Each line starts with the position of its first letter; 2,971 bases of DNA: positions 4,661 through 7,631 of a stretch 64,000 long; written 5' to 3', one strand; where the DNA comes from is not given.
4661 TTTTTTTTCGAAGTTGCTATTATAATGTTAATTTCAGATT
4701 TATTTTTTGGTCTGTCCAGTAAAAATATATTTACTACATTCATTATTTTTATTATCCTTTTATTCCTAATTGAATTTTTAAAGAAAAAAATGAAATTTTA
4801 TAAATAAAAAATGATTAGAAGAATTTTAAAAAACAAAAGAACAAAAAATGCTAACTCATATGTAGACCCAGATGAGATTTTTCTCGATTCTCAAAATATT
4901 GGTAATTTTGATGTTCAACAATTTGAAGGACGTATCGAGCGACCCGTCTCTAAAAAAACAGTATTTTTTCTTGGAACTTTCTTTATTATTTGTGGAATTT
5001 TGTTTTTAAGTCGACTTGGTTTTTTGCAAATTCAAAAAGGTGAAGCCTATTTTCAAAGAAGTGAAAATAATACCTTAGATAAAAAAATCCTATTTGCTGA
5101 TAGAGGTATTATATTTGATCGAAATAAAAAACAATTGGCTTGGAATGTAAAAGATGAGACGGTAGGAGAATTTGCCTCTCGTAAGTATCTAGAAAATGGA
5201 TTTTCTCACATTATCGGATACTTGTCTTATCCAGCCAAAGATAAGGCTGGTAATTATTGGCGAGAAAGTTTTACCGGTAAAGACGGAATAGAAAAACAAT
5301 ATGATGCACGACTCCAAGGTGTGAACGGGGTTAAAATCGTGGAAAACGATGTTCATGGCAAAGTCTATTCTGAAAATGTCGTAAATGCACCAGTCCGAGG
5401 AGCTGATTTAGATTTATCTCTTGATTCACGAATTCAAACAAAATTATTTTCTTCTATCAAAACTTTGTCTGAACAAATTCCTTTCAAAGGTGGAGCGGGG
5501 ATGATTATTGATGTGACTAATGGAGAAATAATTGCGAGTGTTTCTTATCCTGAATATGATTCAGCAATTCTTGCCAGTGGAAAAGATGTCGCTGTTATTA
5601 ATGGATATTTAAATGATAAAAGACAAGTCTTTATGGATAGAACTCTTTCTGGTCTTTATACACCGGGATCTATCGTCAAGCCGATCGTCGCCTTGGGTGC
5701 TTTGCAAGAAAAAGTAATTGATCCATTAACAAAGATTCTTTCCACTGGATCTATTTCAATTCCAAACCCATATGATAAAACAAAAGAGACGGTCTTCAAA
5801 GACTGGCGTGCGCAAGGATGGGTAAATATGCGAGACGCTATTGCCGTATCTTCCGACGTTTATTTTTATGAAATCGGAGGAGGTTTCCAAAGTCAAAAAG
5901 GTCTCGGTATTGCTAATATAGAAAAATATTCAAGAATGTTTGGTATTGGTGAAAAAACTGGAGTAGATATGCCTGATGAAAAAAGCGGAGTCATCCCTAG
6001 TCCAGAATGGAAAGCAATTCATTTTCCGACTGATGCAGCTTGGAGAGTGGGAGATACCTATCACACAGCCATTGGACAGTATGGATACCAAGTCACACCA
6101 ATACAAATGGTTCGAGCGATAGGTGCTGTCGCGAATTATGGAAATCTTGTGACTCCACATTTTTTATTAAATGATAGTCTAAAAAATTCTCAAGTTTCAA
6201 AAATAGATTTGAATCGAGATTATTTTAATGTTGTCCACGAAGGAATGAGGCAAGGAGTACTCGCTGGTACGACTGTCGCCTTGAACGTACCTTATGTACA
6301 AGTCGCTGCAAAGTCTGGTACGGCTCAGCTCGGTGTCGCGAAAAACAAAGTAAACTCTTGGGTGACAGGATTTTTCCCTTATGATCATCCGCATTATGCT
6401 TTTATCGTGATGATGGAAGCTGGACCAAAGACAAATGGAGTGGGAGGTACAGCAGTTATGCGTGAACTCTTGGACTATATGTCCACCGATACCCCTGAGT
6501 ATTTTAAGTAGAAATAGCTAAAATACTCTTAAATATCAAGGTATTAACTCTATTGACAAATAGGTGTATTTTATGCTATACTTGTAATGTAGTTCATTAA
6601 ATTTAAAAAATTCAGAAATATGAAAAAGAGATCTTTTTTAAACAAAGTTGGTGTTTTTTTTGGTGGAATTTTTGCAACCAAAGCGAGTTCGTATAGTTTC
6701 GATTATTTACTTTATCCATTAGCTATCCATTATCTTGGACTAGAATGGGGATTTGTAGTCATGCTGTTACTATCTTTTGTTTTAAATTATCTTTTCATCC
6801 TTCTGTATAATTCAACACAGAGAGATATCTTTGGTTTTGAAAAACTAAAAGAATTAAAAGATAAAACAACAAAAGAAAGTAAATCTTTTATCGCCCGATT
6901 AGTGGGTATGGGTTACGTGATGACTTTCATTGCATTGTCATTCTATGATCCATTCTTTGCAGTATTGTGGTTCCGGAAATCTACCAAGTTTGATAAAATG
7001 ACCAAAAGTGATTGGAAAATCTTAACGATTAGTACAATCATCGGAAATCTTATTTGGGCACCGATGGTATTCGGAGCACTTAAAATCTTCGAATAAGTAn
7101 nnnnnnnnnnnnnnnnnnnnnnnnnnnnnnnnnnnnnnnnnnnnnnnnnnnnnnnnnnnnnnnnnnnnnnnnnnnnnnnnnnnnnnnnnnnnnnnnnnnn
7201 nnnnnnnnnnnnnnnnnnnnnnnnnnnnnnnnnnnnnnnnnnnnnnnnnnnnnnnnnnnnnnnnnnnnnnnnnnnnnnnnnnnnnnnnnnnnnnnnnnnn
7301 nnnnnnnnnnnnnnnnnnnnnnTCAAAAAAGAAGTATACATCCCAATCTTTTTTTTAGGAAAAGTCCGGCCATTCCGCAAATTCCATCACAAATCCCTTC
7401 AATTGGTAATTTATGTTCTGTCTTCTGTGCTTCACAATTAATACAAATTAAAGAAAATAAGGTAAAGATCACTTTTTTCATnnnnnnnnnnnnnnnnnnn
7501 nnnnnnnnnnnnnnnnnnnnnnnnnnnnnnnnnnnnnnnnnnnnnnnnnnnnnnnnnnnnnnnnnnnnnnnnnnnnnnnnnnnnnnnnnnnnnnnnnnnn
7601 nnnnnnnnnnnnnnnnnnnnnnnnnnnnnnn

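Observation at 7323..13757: Compact RiPP-like locus: small Cys peptides, HExxH peptidase, RRE-YcaO fusion, SET methyltransferase, Cys-rich secreted protein, orphan 7TM histidine kinase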

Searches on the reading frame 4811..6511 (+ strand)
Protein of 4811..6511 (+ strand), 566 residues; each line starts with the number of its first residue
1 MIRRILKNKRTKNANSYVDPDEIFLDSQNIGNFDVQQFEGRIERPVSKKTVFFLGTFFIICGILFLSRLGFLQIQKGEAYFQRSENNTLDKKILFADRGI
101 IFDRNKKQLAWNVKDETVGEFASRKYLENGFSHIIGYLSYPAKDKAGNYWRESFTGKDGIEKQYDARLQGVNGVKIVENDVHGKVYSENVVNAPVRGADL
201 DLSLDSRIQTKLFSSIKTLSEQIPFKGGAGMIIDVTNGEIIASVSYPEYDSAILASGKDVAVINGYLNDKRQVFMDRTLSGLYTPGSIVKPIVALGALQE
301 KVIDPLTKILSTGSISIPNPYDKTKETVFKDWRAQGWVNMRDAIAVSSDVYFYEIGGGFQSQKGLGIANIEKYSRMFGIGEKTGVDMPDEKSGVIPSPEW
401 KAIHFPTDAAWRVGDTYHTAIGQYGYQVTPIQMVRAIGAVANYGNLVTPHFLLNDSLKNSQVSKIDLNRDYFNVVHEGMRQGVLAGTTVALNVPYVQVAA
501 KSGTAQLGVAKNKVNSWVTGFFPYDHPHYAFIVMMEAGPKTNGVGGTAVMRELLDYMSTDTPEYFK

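Call 104: search_protein_families(library=pfam, proteins=[window:4811-6511:+], max_evalue=0.00001)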
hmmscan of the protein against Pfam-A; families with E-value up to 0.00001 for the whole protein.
window:4811-6511:+ (566 aa): 2 families
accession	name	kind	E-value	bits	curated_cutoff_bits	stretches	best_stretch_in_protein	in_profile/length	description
PF00905.27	Transpeptidase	-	5.5e-49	167.4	22.1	1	229-554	2-298/299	Penicillin binding protein transpeptidase domain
PF03717.20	PBP_dimer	-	7.9e-15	56.2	24.4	1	122-188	106-178/180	Penicillin-binding Protein dimerisation domain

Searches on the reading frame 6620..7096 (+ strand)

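Call 3: search_protein_families(library=pfam, proteins=[window:6620-7096:+], max_evalue=1)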
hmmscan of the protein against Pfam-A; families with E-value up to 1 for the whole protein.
window:6620-7096:+ (158 aa): 0 families

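Call 4: search_protein_families(library=ncbifam, proteins=[window:6620-7096:+], max_evalue=1)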
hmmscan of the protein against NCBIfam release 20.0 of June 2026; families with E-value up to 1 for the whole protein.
window:6620-7096:+ (158 aa): 1 family
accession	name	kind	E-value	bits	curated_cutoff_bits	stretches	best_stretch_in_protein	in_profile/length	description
NF002792.0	PRK02919.1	subfamily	0.44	11.3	93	0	42-64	8-31/82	oxaloacetate decarboxylase subunit gamma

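Call 96: search_protein_families(library=padloc, proteins=[window:6620-7096:+], max_evalue=0.01)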
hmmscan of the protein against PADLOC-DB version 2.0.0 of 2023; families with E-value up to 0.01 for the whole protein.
window:6620-7096:+ (158 aa): 0 families

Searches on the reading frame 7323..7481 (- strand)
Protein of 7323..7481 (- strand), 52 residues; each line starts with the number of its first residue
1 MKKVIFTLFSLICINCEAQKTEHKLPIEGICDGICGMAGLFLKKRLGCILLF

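Call 3: search_protein_families(library=pfam, proteins=[window:7323-7481:-], max_evalue=1)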
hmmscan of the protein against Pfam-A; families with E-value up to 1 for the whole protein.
window:7323-7481:- (52 aa): 0 families

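Call 4: search_protein_families(library=ncbifam, proteins=[window:7323-7481:-], max_evalue=1)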
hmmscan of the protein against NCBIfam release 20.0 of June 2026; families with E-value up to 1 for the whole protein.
window:7323-7481:- (52 aa): 1 family
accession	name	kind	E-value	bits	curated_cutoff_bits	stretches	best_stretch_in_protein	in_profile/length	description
NF050180.1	SDE5640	equivalog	0.0066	16.9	100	1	14-37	19-42/71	SEC-dependent effector SDE5640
